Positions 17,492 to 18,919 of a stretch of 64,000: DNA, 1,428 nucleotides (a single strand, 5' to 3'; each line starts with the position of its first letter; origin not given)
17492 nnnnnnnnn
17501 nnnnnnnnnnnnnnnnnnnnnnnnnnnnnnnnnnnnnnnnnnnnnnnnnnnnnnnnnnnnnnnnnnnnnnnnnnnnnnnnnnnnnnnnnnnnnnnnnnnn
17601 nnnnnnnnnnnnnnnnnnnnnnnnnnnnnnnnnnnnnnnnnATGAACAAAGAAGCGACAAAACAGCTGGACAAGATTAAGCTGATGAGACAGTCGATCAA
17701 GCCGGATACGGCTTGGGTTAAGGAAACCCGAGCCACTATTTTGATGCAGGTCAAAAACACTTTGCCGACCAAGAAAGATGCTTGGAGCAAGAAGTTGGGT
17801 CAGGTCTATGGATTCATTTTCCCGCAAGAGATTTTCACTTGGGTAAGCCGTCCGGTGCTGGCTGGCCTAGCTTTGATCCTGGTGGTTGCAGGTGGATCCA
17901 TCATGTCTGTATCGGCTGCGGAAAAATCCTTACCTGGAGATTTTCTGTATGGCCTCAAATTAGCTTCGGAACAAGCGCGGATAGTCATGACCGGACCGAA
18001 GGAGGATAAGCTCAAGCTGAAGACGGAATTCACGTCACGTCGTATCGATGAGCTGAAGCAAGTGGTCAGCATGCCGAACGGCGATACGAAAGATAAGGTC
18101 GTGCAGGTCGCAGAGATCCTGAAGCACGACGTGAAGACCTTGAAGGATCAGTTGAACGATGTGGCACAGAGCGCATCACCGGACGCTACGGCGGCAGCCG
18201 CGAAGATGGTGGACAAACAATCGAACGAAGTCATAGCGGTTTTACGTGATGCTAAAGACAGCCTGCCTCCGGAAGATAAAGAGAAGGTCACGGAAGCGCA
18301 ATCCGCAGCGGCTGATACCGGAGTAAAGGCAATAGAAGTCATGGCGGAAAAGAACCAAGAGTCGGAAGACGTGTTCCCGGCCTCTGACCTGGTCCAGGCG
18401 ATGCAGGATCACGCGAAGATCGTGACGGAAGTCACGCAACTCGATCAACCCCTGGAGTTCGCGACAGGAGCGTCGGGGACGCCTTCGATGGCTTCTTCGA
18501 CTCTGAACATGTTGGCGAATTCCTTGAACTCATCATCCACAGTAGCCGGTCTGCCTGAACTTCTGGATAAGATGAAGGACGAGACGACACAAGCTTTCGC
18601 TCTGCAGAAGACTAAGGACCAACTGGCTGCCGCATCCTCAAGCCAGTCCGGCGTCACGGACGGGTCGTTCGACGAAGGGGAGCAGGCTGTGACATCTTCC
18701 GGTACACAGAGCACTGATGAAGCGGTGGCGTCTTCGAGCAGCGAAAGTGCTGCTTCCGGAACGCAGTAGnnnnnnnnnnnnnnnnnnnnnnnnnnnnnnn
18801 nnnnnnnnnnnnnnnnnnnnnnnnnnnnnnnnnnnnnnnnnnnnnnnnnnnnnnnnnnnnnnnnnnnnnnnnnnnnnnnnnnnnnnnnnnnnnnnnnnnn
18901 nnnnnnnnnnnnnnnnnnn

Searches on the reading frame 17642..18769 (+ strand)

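Call 47: search_protein_families(library=pfam, proteins=[window:17642-18769:+], max_evalue=0.00001)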
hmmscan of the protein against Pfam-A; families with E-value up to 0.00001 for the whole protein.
window:17642-18769:+ (375 aa): 1 family
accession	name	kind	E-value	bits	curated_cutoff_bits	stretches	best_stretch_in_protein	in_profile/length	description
PF18915.5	DUF5667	-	9.8e-09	36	27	1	96-203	2-91/99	Domain of unknown function (DUF5667)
